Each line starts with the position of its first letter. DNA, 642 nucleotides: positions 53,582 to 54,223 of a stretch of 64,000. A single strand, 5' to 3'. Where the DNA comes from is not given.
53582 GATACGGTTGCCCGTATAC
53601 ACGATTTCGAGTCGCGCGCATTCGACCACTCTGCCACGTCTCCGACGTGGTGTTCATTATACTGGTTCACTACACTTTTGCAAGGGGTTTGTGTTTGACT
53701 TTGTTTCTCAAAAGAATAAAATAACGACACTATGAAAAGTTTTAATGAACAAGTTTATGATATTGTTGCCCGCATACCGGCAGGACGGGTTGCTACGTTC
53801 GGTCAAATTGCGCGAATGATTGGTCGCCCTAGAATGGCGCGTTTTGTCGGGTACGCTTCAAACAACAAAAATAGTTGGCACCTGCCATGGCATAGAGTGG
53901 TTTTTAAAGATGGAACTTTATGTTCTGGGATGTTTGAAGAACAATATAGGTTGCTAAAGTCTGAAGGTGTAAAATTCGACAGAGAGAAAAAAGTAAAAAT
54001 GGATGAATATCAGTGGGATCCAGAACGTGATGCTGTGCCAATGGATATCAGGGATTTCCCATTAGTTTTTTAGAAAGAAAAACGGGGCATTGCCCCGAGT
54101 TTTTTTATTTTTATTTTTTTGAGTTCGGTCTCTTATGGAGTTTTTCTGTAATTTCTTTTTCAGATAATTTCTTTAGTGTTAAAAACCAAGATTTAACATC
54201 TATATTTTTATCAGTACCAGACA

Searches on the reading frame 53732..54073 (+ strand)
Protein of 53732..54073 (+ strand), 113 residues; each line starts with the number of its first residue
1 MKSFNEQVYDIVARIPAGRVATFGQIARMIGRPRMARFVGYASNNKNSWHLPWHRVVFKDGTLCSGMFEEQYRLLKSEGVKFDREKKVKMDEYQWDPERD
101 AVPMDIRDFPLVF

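Call 20: search_protein_families(library=pfam, proteins=[window:53732-54073:+], max_evalue=0.001)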
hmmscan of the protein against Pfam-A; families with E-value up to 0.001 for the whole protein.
window:53732-54073:+ (113 aa): 1 family
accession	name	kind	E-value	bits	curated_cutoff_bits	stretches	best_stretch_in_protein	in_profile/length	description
PF01035.26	DNA_binding_1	-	1.7e-22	79.5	27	1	4-80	2-81/81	6-O-methylguanine DNA methyltransferase, DNA binding domain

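Call 44: find_encoding_contigs(protein=window:53732-54073:+, flank=10000, max_places=10)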
Protein window:53732-54073:+ (113 aa): 22 contigs read that carry it; 10 places shown.
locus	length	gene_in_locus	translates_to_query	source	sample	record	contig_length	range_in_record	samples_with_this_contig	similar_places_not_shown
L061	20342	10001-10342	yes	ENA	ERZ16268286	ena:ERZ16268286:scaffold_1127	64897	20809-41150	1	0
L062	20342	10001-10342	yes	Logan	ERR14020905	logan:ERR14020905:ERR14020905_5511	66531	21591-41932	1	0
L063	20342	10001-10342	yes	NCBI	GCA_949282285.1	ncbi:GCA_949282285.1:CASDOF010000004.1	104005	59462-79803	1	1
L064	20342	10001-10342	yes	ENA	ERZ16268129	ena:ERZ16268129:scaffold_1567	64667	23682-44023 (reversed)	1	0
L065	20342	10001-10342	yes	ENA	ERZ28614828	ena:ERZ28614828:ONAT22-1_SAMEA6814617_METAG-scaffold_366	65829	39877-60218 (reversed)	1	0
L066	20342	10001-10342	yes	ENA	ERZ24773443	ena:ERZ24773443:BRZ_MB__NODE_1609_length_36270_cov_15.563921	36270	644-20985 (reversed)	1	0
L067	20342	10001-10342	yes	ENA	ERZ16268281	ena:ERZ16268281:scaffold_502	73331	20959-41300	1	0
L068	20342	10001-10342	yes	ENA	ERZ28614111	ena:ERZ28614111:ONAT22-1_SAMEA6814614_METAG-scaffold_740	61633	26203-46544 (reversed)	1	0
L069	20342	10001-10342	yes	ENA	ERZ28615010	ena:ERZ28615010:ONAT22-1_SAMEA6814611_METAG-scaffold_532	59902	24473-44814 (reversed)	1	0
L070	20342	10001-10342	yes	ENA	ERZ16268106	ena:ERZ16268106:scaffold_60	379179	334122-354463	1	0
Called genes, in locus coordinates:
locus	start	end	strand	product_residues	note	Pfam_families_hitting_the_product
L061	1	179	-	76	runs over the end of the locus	-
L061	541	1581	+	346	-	PF01018:GTP1_OBG, PF00009:GTP_EFTU (faint), PF01926:MMR_HSR1, PF02421:FeoB_N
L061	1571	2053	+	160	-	-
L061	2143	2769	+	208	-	PF00210:Ferritin, PF02915:Rubrerythrin, PF23458:DUF7130 (weak), PF21349:RUBY_RBDX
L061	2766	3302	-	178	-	-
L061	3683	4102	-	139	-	PF01243:PNPOx_N, PF16242:Pyrid_ox_like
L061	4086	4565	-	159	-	-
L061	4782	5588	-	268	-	-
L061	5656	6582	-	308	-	PF03462:PCRF, PF00472:RF-1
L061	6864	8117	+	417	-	-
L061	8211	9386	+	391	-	PF01520:Amidase_3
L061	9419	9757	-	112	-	-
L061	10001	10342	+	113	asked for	PF01035:DNA_binding_1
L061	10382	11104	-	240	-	PF00578:AhpC-TSA, PF08534:Redoxin, PF10417:1-cysPrx_C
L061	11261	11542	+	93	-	PF00216:Bac_DNA_binding, PF18291:HU-HIG (weak)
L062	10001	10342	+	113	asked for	PF01035:DNA_binding_1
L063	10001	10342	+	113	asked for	PF01035:DNA_binding_1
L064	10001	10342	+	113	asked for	PF01035:DNA_binding_1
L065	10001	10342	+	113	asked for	PF01035:DNA_binding_1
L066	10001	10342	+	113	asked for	PF01035:DNA_binding_1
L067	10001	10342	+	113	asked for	PF01035:DNA_binding_1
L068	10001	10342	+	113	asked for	PF01035:DNA_binding_1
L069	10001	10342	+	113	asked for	PF01035:DNA_binding_1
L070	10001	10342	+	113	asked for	PF01035:DNA_binding_1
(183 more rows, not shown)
